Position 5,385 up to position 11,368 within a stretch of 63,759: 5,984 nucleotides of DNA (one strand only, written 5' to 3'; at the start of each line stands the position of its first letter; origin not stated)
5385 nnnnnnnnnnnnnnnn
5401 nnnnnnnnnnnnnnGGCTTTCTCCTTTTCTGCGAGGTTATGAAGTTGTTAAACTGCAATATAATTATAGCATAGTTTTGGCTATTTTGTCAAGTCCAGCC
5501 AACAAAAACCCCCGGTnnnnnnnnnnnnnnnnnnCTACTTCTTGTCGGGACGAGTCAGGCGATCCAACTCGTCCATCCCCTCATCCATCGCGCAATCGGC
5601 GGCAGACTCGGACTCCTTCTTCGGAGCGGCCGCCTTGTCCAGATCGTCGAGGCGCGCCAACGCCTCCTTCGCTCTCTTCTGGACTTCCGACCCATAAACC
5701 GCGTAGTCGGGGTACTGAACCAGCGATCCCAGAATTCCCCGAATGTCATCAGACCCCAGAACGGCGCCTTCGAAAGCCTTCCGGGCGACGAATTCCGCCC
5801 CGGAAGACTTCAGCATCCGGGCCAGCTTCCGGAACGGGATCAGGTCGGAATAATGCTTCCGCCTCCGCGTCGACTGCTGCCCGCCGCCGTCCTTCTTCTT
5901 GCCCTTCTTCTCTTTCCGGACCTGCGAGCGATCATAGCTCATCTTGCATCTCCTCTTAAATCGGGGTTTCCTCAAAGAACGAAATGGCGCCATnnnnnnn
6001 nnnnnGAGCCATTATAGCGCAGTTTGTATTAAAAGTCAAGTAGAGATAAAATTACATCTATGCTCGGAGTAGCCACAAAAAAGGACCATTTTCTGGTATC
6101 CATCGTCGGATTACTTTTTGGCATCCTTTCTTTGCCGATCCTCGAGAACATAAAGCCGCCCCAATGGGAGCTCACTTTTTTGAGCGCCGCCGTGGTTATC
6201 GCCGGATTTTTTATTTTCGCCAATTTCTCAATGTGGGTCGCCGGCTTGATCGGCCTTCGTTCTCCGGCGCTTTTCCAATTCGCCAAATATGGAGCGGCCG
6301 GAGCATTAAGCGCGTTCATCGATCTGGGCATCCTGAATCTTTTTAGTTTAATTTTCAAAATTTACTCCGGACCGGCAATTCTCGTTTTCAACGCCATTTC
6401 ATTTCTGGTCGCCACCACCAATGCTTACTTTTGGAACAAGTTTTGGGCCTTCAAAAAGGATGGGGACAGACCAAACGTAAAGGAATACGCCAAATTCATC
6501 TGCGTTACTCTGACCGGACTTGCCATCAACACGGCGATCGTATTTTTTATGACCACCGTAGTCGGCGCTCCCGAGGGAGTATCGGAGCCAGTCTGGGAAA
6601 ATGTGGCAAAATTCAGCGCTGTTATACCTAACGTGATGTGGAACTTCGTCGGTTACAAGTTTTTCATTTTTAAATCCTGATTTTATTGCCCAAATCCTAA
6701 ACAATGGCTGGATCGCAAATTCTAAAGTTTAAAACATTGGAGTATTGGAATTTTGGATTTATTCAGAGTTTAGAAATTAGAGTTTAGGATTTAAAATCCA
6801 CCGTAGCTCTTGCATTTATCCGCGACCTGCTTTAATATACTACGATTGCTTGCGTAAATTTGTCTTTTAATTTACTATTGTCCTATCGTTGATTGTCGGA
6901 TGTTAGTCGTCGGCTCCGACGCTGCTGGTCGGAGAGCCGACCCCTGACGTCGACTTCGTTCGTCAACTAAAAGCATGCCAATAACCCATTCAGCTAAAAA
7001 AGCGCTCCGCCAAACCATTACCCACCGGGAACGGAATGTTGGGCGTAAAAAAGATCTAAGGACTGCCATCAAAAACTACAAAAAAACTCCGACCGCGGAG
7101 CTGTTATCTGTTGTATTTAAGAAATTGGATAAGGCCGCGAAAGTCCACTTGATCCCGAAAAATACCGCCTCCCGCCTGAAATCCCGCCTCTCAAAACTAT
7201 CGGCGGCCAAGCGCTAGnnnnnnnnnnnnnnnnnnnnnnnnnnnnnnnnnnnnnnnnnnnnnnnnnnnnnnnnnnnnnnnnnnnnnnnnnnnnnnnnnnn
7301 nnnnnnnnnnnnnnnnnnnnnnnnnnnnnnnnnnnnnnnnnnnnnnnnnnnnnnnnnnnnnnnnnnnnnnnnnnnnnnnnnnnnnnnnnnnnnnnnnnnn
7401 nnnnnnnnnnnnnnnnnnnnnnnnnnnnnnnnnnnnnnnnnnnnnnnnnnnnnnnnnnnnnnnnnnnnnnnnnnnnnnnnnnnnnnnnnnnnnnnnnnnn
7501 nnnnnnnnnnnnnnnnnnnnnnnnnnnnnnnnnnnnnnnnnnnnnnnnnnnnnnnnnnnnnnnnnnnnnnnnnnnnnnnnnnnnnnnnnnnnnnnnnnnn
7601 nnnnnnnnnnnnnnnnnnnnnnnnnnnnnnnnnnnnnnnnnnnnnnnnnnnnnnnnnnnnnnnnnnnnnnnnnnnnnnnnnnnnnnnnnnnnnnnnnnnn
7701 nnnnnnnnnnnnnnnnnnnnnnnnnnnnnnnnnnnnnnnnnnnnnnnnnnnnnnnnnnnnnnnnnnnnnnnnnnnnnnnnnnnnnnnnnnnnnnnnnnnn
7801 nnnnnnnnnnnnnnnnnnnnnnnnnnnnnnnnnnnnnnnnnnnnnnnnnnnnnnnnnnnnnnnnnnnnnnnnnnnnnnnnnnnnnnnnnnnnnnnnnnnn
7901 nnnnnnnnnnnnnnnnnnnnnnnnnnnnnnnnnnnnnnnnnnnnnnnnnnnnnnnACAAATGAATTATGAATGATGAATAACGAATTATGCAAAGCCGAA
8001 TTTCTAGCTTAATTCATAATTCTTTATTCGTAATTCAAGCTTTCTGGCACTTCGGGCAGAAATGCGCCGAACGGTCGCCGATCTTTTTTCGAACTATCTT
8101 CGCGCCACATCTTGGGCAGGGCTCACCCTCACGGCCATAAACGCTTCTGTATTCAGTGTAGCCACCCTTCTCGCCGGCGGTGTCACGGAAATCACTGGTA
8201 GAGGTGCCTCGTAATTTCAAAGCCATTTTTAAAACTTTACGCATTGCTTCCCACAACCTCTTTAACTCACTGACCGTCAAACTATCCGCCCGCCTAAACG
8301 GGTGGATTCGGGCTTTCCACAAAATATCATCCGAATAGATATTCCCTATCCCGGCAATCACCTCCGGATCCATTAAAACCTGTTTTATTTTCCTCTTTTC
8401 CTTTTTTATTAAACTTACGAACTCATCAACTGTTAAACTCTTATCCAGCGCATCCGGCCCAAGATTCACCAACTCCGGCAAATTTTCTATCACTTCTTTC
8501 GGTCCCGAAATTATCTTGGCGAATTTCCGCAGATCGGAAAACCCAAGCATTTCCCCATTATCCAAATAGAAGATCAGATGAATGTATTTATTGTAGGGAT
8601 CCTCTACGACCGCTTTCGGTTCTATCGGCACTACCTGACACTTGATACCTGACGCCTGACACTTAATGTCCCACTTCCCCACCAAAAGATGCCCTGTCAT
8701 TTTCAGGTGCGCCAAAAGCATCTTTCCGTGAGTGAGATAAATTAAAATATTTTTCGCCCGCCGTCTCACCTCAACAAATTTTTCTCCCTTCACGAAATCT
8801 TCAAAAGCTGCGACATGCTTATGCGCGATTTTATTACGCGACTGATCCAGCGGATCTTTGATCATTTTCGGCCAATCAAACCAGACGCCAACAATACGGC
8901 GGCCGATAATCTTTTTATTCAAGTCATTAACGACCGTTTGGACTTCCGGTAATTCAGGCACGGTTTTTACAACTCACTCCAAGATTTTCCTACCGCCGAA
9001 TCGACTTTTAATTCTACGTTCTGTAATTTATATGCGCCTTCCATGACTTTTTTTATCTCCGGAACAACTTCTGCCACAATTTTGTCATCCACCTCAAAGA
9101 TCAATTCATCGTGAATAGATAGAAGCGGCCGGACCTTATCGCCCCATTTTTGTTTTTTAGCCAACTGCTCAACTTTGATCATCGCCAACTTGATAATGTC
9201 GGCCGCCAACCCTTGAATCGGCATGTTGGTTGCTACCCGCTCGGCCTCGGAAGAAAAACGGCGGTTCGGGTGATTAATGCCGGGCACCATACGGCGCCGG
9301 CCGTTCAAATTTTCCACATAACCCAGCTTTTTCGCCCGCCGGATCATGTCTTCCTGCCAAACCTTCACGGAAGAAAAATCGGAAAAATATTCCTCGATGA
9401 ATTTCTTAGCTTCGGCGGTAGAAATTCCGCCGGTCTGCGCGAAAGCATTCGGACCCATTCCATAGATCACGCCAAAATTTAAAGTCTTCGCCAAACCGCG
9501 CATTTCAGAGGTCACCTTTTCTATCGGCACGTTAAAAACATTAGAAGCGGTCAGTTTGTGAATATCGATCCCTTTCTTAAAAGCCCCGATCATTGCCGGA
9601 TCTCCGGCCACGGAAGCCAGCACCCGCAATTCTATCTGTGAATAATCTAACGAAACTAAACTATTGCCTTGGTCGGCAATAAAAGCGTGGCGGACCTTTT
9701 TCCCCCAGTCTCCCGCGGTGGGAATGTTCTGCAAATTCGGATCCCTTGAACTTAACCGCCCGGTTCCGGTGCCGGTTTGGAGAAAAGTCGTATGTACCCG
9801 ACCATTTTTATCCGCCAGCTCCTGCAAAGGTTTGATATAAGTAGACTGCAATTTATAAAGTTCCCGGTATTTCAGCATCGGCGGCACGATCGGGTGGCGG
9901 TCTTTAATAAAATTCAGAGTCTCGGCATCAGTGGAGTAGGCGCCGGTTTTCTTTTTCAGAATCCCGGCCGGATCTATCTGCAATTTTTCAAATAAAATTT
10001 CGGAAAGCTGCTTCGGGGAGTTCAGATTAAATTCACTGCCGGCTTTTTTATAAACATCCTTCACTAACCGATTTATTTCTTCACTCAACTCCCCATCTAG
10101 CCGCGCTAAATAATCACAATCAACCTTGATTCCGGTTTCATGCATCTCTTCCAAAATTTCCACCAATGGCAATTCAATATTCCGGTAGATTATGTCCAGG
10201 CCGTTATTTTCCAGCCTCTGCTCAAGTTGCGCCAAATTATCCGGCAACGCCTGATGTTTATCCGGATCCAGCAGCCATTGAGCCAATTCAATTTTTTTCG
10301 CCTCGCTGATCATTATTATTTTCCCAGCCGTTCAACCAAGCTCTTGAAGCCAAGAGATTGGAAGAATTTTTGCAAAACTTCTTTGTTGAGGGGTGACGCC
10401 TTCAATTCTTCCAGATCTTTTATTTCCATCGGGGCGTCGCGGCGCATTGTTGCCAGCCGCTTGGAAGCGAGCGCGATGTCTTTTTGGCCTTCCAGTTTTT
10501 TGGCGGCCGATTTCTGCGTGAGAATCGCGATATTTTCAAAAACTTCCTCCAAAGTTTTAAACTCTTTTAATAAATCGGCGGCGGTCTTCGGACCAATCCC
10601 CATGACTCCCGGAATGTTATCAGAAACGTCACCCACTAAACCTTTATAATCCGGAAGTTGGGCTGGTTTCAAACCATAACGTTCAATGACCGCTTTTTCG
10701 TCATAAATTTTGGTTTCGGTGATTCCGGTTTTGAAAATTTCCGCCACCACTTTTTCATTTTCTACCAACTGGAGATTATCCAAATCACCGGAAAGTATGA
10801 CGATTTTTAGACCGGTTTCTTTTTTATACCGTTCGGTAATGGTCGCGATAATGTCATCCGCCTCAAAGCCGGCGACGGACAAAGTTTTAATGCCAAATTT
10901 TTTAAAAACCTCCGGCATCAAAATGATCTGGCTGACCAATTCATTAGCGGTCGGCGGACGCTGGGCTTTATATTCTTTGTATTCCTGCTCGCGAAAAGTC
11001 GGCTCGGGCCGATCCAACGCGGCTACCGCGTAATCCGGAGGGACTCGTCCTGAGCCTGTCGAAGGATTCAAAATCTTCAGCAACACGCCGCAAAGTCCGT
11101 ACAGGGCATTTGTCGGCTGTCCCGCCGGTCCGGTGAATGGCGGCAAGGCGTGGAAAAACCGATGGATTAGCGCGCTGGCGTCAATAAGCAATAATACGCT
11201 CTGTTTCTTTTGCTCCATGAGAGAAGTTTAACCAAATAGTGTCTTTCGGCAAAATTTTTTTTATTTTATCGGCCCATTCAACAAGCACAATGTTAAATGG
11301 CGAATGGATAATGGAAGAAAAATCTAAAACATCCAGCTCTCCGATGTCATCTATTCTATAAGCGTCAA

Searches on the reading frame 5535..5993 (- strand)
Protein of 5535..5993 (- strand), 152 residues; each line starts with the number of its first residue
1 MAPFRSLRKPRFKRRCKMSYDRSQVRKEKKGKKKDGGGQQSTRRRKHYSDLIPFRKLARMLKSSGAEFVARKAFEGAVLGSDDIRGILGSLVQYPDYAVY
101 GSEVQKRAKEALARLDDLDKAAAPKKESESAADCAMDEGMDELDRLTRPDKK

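Call 8: search_protein_families(library=pfam, proteins=[window:5535-5993:-], max_evalue=0.1)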
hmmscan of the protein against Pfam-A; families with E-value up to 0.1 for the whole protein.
window:5535-5993:- (152 aa): 1 family
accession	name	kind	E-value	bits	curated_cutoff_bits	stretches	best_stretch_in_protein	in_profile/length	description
PF22451.2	NirdL-like_HTH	-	0.095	12.7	27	0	53-71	18-36/47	Siroheme decarboxylase NirDL-like HTH domain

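Call 56: search_protein_families(library=padloc, proteins=[window:5535-5993:-], max_evalue=0.01)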
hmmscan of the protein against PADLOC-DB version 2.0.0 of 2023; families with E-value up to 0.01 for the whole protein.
window:5535-5993:- (152 aa): 0 families

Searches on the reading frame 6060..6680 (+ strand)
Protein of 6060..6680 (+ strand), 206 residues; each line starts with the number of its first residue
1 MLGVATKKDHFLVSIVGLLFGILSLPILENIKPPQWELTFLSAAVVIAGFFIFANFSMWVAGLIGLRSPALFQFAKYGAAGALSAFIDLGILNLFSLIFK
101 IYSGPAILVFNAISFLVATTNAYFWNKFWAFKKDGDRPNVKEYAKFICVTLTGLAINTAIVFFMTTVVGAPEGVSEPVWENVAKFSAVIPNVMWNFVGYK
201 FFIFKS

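Call 53: search_protein_families(library=pfam, proteins=[window:6060-6680:+], max_evalue=0.001)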
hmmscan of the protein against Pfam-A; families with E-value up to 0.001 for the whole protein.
window:6060-6680:+ (206 aa): 1 family
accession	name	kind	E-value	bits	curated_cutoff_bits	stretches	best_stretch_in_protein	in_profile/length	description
PF04138.20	GtrA_DPMS_TM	-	5.5e-20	72.2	26.1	1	76-204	1-117/117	GtrA/DPMS, transmembrane domain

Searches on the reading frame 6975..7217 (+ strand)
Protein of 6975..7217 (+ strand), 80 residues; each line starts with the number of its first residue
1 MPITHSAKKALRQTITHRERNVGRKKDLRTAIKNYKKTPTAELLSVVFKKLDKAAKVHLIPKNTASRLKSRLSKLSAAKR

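Call 53: search_protein_families(library=pfam, proteins=[window:6975-7217:+], max_evalue=0.001)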
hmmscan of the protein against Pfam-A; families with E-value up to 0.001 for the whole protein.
window:6975-7217:+ (80 aa): 1 family
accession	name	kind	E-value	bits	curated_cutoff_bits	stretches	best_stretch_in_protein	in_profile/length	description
PF01649.23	Ribosomal_S20p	-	2.8e-15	57.1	29.5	1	4-74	3-80/83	Ribosomal protein S20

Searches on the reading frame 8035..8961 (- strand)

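Call 53: search_protein_families(library=pfam, proteins=[window:8035-8961:-], max_evalue=0.001)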
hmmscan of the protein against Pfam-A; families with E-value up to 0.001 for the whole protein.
window:8035-8961:- (308 aa): 3 families
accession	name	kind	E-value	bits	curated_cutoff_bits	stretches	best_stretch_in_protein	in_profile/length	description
PF06831.19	H2TH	-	1.1e-27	96.3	34.7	1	167-257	1-91/93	Formamidopyrimidine-DNA glycosylase H2TH domain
PF01149.29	Fapy_DNA_glyco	-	5e-26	92.1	25.5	1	1-149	1-116/117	Formamidopyrimidine-DNA glycosylase N-terminal domain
PF06827.20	zf-FPG_IleRS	-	2.5e-11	43.6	21.3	1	279-307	1-29/30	Zinc finger found in FPG and IleRS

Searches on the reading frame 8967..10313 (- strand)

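Call 53: search_protein_families(library=pfam, proteins=[window:8967-10313:-], max_evalue=0.001)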
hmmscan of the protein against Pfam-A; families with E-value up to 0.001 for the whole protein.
window:8967-10313:- (448 aa): 1 family
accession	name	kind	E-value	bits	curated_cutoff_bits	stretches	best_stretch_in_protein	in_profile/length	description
PF00476.26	DNA_pol_A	-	6.3e-140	466.9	34.3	1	67-447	2-381/381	DNA polymerase family A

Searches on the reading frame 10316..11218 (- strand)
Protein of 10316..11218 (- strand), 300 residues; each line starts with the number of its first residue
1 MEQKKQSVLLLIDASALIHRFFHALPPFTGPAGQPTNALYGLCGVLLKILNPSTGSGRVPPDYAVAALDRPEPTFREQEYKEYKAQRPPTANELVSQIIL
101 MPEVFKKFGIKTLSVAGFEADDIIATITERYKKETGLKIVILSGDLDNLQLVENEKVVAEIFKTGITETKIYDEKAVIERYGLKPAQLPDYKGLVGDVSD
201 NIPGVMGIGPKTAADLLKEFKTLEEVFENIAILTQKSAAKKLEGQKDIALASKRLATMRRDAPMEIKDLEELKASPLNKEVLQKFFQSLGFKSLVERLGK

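Call 53: search_protein_families(library=pfam, proteins=[window:10316-11218:-], max_evalue=0.001)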
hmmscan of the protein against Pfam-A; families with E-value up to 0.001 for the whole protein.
window:10316-11218:- (300 aa): 2 families
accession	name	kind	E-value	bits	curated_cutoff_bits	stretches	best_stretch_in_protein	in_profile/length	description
PF02739.22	5_3_exonuc_N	-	1.3e-46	158.8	34.3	1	9-182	2-164/164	5'-3' exonuclease, N-terminal resolvase-like domain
PF01367.25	5_3_exonuc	-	4.6e-30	104.4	40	1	184-279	2-96/97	5'-3' exonuclease, C-terminal SAM fold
